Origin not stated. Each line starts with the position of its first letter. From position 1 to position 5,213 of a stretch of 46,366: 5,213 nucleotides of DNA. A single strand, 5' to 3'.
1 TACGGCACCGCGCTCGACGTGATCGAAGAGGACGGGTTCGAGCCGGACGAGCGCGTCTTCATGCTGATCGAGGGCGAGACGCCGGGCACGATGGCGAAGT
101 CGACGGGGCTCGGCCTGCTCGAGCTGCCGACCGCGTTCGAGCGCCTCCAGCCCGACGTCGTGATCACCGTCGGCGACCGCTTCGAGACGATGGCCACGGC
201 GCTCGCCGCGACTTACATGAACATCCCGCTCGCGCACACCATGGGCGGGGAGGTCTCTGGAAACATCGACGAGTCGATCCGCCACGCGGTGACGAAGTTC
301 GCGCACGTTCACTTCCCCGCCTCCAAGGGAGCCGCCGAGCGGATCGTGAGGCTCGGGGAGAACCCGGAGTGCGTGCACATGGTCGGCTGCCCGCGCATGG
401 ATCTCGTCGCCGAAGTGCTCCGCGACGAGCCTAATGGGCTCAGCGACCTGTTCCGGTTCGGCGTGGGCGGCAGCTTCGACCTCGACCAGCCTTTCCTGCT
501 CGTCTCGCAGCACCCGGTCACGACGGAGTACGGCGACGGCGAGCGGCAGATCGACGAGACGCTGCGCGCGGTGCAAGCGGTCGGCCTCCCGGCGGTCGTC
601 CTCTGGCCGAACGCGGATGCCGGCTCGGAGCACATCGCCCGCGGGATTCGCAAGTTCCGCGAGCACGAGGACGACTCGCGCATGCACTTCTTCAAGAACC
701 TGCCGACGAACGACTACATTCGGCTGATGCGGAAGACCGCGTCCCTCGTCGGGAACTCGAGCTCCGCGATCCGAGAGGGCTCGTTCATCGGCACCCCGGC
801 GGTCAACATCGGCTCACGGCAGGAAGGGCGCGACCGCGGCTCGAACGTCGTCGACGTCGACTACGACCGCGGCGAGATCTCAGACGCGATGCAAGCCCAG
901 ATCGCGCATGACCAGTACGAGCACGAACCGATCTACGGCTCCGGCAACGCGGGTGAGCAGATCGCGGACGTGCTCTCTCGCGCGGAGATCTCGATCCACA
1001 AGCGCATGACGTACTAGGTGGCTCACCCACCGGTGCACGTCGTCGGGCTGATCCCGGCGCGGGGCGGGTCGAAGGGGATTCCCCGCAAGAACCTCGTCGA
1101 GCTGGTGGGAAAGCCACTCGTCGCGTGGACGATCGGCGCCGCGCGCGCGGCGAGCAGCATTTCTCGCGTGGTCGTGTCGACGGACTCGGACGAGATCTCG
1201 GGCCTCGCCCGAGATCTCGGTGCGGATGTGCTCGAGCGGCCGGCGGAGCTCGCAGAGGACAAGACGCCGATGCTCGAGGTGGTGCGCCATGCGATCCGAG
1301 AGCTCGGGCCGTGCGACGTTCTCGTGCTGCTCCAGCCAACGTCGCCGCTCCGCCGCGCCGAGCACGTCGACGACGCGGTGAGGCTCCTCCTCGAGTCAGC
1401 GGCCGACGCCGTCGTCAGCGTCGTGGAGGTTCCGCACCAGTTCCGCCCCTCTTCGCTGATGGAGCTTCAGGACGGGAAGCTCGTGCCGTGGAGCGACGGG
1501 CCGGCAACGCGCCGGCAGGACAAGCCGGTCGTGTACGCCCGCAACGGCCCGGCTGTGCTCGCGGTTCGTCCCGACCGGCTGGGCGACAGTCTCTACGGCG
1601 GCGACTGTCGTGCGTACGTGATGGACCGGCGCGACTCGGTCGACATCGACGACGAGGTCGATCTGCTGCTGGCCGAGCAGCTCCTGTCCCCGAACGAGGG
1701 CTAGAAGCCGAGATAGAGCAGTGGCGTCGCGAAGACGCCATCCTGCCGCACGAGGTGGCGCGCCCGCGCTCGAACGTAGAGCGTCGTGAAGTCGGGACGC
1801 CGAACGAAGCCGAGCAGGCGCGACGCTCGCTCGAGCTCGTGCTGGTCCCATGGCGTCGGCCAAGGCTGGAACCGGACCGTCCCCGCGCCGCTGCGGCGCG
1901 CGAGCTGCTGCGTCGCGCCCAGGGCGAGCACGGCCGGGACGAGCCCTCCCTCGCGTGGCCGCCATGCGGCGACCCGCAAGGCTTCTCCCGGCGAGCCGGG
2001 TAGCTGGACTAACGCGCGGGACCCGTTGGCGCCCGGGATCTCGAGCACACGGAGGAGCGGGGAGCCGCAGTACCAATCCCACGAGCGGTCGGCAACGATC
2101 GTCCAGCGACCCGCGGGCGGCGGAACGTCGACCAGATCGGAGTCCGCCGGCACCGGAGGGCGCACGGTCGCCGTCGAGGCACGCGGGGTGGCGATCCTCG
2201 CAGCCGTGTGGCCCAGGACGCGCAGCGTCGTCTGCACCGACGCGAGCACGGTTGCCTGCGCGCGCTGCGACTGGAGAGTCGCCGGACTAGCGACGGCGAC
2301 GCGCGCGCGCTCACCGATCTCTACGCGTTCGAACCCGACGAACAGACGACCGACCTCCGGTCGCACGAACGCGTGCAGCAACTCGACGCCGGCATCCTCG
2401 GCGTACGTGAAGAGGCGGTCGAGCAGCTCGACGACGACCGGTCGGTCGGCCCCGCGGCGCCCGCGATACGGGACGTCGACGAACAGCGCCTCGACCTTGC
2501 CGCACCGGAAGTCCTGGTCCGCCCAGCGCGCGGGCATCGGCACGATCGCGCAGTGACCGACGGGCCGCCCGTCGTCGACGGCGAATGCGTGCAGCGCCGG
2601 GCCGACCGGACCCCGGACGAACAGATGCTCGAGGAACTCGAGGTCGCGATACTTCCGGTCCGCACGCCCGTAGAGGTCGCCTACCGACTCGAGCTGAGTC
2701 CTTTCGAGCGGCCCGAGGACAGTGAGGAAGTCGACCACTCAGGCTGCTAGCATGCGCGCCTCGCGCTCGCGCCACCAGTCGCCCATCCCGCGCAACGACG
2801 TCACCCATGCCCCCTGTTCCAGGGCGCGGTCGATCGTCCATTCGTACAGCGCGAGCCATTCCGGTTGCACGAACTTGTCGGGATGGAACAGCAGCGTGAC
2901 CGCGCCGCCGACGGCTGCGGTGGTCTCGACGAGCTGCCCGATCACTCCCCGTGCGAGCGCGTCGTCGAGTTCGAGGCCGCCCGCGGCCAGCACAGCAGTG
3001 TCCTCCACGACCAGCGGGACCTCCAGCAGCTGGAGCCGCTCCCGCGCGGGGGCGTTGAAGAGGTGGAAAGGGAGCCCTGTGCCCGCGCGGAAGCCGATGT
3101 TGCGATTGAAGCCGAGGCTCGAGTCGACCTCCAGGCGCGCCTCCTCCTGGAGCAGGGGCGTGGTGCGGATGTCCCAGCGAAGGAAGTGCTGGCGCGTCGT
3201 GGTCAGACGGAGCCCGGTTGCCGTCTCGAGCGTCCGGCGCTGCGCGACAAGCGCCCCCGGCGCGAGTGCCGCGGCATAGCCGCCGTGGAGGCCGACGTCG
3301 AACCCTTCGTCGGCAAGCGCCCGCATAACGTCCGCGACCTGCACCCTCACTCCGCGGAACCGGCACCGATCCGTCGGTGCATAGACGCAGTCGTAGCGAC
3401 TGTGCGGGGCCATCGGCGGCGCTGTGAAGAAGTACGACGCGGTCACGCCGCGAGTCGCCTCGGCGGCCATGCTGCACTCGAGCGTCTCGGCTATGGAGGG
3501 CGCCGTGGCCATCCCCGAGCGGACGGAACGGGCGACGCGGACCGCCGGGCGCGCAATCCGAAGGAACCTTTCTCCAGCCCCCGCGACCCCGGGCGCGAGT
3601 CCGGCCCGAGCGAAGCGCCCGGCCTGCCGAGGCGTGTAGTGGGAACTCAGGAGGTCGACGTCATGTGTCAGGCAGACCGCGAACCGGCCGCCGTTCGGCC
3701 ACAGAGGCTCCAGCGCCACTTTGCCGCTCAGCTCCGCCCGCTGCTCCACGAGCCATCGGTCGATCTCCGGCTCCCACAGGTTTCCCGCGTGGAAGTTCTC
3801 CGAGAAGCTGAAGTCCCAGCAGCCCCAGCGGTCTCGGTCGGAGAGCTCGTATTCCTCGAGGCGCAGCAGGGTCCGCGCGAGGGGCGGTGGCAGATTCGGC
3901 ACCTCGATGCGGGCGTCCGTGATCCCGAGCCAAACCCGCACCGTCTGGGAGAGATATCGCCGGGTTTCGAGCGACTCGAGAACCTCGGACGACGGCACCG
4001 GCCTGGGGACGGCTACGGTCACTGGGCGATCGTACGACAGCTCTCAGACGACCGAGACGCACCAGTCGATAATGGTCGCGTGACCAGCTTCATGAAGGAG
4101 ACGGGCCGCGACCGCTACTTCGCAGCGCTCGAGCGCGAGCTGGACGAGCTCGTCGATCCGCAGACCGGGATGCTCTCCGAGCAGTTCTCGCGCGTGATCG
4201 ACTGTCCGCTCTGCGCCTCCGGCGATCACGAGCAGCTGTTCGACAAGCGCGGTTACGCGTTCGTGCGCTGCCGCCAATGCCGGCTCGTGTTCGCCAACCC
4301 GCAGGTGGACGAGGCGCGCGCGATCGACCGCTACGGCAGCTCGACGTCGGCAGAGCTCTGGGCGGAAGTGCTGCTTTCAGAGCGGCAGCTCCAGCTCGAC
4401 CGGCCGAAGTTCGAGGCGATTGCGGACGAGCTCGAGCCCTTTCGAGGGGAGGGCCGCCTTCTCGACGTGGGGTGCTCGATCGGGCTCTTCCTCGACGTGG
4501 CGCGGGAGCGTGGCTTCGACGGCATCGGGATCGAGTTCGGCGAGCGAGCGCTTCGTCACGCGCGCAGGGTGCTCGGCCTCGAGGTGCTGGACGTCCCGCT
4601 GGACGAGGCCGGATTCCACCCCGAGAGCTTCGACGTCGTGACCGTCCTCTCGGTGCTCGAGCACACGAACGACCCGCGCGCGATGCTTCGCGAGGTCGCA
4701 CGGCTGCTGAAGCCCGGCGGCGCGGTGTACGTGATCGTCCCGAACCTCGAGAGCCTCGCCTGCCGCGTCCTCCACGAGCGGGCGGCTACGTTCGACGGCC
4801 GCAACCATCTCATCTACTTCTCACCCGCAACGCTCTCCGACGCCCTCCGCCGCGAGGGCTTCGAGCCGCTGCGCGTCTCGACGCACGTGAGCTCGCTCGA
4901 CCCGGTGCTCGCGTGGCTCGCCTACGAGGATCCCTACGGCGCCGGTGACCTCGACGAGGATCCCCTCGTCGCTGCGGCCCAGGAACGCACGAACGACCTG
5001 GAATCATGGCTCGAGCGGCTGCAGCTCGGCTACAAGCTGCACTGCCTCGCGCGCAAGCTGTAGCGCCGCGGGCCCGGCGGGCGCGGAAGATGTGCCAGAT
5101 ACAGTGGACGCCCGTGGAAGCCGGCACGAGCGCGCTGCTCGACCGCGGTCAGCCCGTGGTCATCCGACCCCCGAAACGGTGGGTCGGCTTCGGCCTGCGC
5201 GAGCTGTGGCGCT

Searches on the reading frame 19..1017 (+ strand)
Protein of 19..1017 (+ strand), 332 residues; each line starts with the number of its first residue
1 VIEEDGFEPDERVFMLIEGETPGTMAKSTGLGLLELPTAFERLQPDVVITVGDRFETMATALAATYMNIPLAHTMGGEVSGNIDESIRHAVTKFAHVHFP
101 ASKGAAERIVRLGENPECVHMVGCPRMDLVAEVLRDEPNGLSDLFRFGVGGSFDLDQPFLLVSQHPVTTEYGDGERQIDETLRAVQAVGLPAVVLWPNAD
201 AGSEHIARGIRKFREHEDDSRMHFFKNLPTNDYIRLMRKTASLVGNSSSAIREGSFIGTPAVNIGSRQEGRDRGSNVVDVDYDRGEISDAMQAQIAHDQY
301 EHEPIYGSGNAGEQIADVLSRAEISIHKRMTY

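Call 13: search_protein_families(library=pfam, proteins=[window:19-1017:+], max_evalue=0.001)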
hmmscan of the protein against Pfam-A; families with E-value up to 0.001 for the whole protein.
window:19-1017:+ (332 aa): 1 family
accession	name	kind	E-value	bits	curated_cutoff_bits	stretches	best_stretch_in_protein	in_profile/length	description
PF02350.25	Epimerase_2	-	3.3e-64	217.4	30.6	1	11-319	35-346/347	UDP-N-acetylglucosamine 2-epimerase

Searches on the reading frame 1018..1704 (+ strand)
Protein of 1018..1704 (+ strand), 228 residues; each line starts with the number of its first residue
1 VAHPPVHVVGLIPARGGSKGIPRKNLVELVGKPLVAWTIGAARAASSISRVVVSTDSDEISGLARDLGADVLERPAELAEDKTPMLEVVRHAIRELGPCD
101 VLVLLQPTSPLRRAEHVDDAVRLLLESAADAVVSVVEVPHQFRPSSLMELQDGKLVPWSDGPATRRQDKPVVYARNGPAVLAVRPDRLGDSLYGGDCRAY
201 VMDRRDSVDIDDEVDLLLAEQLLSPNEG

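Call 13: search_protein_families(library=pfam, proteins=[window:1018-1704:+], max_evalue=0.001)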
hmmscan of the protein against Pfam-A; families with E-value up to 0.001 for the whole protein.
window:1018-1704:+ (228 aa): 3 families
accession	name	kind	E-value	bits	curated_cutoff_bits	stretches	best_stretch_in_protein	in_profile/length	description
PF02348.25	CTP_transf_3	-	3.6e-25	89.5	22.6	1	10-181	2-169/217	Cytidylyltransferase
PF12804.13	NTP_transf_3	-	1.3e-06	29.2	27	1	23-137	15-124/160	MobA-like NTP transferase domain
PF01128.25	IspD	-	0.00012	22.4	27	1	23-136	19-128/221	2-C-methyl-D-erythritol 4-phosphate cytidylyltransferase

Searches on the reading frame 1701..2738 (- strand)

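Call 13: search_protein_families(library=pfam, proteins=[window:1701-2738:-], max_evalue=0.001)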
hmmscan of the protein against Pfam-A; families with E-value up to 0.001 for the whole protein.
window:1701-2738:- (345 aa): 1 family
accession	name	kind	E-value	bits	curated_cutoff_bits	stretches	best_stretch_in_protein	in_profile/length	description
PF00583.31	Acetyltransf_1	-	0.00049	20.8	20.7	0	49-126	34-101/116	Acetyltransferase (GNAT) family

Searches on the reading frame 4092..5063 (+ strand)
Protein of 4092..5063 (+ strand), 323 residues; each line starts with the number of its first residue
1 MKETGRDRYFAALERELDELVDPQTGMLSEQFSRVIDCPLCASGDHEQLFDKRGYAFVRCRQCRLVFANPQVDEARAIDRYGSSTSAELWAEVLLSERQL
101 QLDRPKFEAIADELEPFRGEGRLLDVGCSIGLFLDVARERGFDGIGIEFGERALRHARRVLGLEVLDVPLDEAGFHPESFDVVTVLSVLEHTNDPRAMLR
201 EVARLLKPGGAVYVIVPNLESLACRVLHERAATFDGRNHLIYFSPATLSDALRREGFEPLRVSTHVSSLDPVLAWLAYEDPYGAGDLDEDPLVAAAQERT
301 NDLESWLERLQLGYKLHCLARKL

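Call 13: search_protein_families(library=pfam, proteins=[window:4092-5063:+], max_evalue=0.001)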
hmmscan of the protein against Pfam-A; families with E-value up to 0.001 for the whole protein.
window:4092-5063:+ (323 aa): 7 families
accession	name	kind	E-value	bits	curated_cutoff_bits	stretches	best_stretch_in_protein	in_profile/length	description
PF13489.12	Methyltransf_23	-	3.1e-22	79.5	27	1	107-260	10-162/164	Methyltransferase domain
PF08241.18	Methyltransf_11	-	1.1e-16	61.7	21.2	1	124-213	1-94/95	Methyltransferase domain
PF08242.18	Methyltransf_12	-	2.2e-14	54.4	30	1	124-211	1-97/98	Methyltransferase domain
PF13649.12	Methyltransf_25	-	7.5e-13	49.4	27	1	124-210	2-97/97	Methyltransferase domain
PF13847.12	Methyltransf_31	-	3.3e-10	40.2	27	1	121-220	5-116/145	Methyltransferase domain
PF07021.18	MetW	-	7.5e-09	35.9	21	1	118-225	12-118/193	Methionine biosynthesis protein MetW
PF01209.24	Ubie_methyltran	-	2.1e-05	24.4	20.1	1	171-215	108-152/233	ubiE/COQ5 methyltransferase family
